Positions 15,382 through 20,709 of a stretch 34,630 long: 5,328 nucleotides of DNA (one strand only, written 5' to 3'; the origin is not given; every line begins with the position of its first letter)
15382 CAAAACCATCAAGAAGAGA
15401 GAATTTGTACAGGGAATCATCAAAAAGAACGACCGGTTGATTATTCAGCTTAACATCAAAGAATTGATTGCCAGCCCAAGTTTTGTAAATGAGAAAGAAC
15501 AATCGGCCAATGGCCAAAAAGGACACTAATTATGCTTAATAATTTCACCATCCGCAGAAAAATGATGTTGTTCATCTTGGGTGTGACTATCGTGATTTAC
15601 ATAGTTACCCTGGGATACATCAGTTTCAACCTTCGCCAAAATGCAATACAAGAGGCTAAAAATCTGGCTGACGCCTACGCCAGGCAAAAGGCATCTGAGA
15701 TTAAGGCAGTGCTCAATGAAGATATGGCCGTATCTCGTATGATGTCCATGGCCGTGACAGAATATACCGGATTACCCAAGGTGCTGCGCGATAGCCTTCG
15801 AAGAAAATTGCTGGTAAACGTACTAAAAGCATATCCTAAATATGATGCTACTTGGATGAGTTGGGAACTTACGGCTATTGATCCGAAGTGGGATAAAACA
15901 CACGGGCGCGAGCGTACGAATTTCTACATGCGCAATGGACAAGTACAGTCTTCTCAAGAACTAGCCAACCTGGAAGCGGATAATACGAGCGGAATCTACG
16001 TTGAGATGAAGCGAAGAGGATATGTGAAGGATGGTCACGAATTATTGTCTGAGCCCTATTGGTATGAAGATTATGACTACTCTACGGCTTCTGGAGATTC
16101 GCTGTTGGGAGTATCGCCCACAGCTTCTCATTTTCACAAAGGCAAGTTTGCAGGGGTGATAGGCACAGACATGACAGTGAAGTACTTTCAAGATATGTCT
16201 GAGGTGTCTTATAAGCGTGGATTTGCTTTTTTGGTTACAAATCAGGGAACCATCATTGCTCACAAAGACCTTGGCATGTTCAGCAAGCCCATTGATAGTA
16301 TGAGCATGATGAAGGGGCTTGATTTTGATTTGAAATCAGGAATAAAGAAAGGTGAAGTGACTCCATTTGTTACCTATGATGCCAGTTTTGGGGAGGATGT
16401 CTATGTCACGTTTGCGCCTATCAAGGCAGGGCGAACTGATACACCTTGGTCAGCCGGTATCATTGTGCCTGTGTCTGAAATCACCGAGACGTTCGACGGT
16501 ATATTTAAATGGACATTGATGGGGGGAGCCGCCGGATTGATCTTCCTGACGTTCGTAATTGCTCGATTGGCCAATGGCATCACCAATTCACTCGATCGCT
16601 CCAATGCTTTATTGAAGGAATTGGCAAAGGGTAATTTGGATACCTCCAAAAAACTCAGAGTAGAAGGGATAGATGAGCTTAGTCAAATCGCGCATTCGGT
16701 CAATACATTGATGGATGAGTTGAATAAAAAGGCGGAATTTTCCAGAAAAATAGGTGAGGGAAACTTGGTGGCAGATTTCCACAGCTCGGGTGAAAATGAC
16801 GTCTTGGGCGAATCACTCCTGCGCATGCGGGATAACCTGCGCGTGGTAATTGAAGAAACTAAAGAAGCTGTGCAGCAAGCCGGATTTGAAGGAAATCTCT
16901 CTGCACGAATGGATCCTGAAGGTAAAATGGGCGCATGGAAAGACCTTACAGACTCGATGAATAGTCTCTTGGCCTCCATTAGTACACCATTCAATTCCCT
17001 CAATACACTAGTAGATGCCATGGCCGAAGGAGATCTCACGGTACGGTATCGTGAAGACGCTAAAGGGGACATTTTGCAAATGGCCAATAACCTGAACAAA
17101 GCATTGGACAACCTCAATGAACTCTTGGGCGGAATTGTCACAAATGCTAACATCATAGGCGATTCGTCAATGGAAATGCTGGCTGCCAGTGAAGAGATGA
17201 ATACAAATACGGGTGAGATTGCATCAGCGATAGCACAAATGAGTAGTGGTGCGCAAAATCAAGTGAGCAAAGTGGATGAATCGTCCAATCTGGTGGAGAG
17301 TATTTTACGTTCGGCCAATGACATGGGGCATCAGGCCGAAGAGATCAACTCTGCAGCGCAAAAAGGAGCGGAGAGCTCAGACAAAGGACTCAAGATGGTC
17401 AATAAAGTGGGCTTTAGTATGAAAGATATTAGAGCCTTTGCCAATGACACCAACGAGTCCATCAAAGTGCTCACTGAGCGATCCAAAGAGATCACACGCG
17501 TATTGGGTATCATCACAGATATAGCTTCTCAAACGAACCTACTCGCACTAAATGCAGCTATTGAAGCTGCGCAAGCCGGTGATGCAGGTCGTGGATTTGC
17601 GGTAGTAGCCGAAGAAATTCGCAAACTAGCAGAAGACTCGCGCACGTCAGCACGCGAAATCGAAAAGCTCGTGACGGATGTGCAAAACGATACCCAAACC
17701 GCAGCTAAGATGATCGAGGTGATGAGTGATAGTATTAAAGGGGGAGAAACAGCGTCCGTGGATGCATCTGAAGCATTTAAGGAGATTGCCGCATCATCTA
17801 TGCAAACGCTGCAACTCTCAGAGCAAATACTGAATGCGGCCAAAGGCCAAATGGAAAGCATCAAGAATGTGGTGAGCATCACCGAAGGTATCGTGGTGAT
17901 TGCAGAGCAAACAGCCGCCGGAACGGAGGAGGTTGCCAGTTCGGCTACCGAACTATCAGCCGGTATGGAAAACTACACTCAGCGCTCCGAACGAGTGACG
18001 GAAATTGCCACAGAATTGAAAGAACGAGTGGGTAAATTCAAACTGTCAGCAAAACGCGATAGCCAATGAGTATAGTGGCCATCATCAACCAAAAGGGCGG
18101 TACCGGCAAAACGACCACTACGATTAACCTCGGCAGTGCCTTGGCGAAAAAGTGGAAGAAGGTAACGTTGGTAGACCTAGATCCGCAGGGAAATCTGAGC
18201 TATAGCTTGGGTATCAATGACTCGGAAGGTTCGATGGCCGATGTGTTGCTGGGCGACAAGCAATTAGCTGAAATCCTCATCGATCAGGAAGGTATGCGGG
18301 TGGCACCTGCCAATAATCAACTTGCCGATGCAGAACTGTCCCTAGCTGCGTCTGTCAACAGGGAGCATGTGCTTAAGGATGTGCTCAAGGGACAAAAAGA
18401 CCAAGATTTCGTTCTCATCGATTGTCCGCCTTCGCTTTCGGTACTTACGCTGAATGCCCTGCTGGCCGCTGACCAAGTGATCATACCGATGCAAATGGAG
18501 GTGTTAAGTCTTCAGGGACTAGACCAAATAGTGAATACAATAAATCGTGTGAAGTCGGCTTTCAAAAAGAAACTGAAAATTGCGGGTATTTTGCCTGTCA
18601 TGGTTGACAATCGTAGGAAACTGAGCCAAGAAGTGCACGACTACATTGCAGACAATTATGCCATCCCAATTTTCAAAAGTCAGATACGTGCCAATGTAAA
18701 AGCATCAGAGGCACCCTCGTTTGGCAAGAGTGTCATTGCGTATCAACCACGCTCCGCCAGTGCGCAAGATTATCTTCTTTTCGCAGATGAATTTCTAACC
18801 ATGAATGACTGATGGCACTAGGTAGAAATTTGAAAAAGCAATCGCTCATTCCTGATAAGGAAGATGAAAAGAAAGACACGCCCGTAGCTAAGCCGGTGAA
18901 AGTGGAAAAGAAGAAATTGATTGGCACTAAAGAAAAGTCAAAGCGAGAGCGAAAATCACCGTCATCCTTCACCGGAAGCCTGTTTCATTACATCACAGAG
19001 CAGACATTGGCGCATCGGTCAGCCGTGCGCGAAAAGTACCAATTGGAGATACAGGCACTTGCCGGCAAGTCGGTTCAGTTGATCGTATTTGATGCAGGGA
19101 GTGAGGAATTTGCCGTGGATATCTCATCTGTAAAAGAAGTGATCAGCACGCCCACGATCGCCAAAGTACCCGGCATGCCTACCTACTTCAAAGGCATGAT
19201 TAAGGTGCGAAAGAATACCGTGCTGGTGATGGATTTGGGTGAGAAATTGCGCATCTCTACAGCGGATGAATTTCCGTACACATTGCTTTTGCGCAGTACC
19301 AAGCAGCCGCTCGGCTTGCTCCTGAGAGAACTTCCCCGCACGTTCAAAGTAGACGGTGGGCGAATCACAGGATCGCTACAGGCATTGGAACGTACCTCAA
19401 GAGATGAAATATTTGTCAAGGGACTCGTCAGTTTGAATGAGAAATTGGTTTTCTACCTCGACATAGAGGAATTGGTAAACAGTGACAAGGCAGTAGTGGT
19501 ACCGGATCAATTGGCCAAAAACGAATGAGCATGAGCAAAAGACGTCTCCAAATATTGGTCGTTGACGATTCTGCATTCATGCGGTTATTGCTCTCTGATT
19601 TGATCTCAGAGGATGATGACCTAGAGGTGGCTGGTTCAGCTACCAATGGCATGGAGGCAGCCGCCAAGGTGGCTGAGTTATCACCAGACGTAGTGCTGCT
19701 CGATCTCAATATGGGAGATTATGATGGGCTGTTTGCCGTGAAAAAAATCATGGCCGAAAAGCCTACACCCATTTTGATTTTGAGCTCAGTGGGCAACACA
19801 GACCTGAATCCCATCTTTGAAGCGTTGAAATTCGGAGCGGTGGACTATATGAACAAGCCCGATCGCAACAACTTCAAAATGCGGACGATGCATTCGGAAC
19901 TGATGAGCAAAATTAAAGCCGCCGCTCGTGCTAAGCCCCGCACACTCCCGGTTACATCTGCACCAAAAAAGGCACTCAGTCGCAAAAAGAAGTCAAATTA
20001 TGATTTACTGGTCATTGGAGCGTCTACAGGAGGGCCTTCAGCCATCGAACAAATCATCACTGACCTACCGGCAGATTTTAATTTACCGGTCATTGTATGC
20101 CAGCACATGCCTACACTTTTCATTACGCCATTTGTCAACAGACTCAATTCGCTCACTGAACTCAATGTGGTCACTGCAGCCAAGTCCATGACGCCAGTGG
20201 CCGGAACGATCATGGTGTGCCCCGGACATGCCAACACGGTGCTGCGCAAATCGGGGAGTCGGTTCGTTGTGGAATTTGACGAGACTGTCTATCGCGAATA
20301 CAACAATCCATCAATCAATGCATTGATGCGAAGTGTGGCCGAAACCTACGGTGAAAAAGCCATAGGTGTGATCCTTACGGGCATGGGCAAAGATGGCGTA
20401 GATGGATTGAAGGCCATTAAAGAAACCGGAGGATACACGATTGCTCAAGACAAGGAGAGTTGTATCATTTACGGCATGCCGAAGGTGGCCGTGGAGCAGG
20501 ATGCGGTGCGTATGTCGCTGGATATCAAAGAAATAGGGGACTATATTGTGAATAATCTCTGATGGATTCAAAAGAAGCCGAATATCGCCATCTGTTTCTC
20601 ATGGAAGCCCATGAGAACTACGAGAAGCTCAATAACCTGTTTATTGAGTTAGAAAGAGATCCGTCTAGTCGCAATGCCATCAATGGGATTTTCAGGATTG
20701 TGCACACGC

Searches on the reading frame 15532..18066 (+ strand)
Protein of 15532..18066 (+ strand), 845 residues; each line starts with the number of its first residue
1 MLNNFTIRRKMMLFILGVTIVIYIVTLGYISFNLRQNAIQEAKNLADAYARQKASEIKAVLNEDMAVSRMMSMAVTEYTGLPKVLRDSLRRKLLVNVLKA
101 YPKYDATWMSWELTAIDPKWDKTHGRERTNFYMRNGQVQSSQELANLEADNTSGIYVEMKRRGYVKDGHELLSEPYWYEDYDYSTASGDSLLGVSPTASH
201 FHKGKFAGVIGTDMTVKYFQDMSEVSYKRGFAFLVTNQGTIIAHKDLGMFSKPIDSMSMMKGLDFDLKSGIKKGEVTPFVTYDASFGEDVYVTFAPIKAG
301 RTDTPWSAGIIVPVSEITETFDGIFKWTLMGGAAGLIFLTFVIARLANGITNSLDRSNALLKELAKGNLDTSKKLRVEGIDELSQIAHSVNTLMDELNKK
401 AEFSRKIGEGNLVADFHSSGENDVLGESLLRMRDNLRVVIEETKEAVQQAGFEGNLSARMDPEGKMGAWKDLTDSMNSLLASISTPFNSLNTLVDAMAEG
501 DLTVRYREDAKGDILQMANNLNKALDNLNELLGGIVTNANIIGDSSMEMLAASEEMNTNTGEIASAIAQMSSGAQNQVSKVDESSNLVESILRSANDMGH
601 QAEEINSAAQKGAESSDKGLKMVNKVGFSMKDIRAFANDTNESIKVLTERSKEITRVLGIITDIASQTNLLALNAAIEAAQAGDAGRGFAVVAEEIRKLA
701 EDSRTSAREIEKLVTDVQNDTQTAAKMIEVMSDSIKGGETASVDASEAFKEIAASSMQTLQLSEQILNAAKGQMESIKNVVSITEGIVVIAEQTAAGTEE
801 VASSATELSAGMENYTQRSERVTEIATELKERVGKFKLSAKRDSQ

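Call 5: search_protein_families(library=ncbifam, proteins=[window:15532-18066:+], max_evalue=0.1)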
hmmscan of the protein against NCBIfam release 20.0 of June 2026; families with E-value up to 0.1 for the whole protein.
window:15532-18066:+ (845 aa): 10 families
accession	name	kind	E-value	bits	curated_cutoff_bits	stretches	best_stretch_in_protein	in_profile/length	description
NF058645.1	MCPCtpMPsAe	equivalog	1.9e-36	126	900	2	481-811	227-545/558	methyl-accepting chemotaxis protein CtpM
NF041847.1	transduc_aer2_vibrio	equivalog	5.2e-32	110.9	1200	1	447-827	419-763/804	aerotaxis transducer Aer2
NF050802.1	AspChtxCcaA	equivalog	3.1e-28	98.6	1300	2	497-714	425-632/700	aspartate chemotaxis receptor CcaA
NF047851.1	MCPCitTducer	equivalog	4.5e-23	82.1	900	1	485-778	219-483/553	methyl-accepting chemotaxis citrate transducer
NF011622.0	PRK15048.1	equivalog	6.6e-21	75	900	1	525-807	244-508/553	methyl-accepting chemotaxis protein II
NF011615.0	PRK15041.1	equivalog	5.7e-19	68.2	947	1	481-815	216-518/554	methyl-accepting chemotaxis protein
NF007309.0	PRK09793.1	equivalog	2.4e-18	66.4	903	1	644-820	347-516/533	methyl-accepting chemotaxis protein IV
NF002572.0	PRK02224.1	equivalog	6.2e-06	24.8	1087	1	474-656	237-419/888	DNA double-strand break repair ATPase Rad50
NF047515.1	SpiroCoCo_C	equivalog_domain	0.0085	15.3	125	1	473-594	99-212/313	SpiroCoCo family coiled-coil protein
TIGR00996.1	Mtu_fam_mce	paralog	0.088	12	140.5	1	469-617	132-276/291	MCE family protein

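Call 87: search_protein_families(library=pfam, proteins=[window:15532-18066:+], max_evalue=0.01)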
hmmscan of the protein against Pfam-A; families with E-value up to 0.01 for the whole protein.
window:15532-18066:+ (845 aa): 4 families
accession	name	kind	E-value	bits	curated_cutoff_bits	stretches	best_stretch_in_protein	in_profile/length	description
PF00015.26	MCPsignal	-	6.4e-37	127.5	34.6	1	609-781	4-162/172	Methyl-accepting chemotaxis protein (MCP) signalling domain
PF18947.5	HAMP_2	-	2.1e-15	56.8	24.3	1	467-529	4-66/67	HAMP domain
PF00672.30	HAMP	-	8.6e-14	52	25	2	482-530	5-53/53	HAMP domain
PF02743.24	dCache_1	-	6.9e-08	32.7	45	1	177-298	114-231/240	Cache domain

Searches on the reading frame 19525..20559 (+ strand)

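Call 3: search_protein_families(library=pfam, proteins=[window:19525-20559:+], max_evalue=1)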
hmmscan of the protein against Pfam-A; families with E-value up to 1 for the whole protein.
window:19525-20559:+ (345 aa): 3 families
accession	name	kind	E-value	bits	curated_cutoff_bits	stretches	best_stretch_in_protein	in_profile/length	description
PF01339.22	CheB_methylest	-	3.3e-57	193.5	24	1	163-341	2-174/174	CheB methylesterase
PF00072.30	Response_reg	-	5e-21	75.4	30.2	1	10-114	1-103/111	Response regulator receiver domain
PF13500.12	AAA_26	-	0.021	15.1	27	1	131-237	76-171/198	AAA domain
